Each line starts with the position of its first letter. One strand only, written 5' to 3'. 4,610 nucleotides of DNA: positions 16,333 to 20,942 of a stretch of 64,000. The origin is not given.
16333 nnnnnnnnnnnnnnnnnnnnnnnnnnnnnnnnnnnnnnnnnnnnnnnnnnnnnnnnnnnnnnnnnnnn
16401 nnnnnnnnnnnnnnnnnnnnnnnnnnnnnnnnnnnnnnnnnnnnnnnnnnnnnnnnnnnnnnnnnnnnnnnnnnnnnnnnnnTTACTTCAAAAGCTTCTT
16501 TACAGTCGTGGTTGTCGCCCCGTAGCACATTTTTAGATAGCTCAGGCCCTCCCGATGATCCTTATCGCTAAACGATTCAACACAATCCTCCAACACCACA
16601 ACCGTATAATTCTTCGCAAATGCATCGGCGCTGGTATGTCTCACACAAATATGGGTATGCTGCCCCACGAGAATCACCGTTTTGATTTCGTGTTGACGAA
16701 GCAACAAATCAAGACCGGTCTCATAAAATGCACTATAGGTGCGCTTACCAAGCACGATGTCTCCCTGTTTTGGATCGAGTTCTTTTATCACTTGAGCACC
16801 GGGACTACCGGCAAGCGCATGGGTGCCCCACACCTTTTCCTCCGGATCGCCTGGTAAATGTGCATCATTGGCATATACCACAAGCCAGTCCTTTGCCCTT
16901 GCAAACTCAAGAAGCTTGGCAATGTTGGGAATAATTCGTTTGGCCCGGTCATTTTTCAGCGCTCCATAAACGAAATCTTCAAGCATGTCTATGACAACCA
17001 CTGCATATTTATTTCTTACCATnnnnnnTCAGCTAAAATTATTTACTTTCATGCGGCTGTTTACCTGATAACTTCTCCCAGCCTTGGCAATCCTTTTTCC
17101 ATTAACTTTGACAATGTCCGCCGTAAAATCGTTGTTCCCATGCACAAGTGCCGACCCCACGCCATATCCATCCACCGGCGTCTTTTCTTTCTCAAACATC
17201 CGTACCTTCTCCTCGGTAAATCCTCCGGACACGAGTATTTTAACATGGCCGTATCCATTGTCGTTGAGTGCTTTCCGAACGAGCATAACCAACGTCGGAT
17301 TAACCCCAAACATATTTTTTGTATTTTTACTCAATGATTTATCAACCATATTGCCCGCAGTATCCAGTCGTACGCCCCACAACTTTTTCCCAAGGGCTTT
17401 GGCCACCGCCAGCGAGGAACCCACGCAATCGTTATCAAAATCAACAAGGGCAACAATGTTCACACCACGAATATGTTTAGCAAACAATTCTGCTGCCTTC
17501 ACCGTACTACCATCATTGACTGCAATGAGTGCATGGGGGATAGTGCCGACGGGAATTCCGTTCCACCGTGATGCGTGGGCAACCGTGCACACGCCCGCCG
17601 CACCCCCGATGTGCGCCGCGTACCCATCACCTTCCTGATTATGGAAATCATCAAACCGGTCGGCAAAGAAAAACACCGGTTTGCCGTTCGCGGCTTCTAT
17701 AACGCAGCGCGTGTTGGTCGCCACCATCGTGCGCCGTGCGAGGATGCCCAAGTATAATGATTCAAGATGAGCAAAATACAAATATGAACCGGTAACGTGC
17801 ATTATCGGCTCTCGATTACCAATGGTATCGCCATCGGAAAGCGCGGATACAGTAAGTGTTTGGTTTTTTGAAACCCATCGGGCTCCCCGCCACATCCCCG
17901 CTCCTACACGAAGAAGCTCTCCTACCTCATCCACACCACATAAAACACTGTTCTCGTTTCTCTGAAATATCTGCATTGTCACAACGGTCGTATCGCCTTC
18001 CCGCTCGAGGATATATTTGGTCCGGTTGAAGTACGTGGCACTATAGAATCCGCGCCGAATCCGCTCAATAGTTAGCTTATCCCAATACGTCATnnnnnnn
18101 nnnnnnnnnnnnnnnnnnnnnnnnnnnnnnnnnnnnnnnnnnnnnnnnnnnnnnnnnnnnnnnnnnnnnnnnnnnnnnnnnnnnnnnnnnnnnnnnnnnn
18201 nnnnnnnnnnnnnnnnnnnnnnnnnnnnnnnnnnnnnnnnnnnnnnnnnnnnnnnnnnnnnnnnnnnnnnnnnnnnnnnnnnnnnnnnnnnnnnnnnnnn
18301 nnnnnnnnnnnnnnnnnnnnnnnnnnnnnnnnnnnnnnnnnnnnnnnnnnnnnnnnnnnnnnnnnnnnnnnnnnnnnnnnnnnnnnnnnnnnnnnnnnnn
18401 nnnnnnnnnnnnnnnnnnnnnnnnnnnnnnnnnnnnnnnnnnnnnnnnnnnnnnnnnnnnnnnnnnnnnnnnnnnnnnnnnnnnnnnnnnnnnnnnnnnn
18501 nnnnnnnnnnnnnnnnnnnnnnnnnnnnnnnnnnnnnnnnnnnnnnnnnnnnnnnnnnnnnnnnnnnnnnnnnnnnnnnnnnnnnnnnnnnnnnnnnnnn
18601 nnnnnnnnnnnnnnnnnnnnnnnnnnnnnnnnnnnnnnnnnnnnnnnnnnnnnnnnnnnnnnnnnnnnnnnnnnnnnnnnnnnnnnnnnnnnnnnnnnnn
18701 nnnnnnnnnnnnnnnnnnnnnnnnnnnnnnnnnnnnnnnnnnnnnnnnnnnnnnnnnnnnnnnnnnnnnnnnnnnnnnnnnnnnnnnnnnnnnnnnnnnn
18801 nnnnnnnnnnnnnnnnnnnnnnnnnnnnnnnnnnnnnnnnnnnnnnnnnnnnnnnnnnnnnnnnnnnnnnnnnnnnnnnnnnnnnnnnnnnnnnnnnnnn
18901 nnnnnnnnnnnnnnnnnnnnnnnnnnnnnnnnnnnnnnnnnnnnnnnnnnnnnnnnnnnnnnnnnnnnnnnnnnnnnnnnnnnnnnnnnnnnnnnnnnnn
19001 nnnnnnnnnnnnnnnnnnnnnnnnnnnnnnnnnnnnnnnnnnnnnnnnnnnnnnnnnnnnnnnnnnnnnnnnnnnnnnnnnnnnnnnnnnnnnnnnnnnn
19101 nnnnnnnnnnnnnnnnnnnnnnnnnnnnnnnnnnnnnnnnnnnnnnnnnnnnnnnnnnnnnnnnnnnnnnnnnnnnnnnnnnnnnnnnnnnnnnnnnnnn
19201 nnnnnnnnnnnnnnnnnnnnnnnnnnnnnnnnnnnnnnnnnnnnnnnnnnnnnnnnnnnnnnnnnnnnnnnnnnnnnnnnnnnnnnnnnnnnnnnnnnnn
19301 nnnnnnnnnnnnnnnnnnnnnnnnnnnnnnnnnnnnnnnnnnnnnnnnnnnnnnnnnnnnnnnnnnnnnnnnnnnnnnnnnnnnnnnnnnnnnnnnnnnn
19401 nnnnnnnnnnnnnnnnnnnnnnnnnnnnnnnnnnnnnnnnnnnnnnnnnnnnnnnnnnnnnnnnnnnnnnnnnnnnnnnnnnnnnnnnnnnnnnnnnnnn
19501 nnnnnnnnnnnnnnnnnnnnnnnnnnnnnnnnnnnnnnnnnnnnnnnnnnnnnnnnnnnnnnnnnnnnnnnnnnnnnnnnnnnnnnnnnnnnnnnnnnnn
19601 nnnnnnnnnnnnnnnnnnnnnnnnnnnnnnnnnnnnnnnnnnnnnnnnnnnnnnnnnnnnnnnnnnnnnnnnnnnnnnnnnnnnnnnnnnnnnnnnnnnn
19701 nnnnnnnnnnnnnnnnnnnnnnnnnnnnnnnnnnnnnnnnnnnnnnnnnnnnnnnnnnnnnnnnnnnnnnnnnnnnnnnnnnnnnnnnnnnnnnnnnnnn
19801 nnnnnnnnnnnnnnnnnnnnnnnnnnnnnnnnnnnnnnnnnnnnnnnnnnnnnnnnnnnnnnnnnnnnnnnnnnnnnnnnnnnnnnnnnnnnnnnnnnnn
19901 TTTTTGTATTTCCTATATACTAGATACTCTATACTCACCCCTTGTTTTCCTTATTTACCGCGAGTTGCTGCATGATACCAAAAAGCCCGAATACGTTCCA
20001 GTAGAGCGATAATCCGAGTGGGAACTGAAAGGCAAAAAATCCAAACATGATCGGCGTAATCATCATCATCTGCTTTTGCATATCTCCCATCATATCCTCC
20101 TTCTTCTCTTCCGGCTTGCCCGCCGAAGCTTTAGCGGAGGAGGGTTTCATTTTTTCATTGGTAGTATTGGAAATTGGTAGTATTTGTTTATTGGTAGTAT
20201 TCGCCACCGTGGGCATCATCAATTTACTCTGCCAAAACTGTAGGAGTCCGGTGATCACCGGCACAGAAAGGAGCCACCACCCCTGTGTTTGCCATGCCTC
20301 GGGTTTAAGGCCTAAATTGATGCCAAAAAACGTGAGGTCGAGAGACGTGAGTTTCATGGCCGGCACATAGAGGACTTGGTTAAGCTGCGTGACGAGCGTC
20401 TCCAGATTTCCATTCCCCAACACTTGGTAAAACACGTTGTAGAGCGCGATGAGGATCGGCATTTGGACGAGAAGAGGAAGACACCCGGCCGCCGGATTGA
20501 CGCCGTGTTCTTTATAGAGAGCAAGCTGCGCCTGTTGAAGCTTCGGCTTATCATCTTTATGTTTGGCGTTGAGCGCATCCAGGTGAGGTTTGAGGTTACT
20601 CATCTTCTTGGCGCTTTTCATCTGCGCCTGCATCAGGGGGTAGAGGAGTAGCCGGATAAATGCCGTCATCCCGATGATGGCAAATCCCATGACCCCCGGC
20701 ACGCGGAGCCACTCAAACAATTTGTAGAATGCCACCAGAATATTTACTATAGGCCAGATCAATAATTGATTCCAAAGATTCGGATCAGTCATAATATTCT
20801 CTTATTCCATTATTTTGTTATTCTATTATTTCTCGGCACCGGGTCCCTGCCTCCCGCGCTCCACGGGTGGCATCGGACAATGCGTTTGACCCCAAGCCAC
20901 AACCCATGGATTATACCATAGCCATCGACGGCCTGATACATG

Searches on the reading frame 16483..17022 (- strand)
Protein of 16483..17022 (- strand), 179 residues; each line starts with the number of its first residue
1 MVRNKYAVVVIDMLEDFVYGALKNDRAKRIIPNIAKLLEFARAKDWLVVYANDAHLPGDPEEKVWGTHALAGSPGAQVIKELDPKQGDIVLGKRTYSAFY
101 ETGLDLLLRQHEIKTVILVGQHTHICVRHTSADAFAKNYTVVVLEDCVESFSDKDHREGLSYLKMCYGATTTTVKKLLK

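Call 69: search_protein_families(library=pfam, proteins=[window:16483-17022:-], max_evalue=0.001)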
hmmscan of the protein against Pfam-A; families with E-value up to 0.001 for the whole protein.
window:16483-17022:- (179 aa): 1 family
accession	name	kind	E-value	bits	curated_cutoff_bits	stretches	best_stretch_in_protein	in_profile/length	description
PF00857.26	Isochorismatase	-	5.6e-47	160.5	27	1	7-173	2-173/175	Isochorismatase domain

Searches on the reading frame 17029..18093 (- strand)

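Call 69: search_protein_families(library=pfam, proteins=[window:17029-18093:-], max_evalue=0.001)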
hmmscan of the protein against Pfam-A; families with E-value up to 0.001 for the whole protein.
window:17029-18093:- (354 aa): 1 family
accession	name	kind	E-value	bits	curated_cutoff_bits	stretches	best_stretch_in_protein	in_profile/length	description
PF02749.22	QRPTase_N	-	5.3e-12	46.2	27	1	21-120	3-80/82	Quinolinate phosphoribosyl transferase, N-terminal domain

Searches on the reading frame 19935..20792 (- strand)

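Call 48: search_protein_families(library=pfam, proteins=[window:19935-20792:-], max_evalue=0.001)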
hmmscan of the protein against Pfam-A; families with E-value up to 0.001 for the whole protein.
window:19935-20792:- (285 aa): 1 family
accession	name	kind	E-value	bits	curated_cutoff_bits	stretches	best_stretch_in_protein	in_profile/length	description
PF02096.25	60KD_IMP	-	1.1e-50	172.3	35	1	35-281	1-163/163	60Kd inner membrane protein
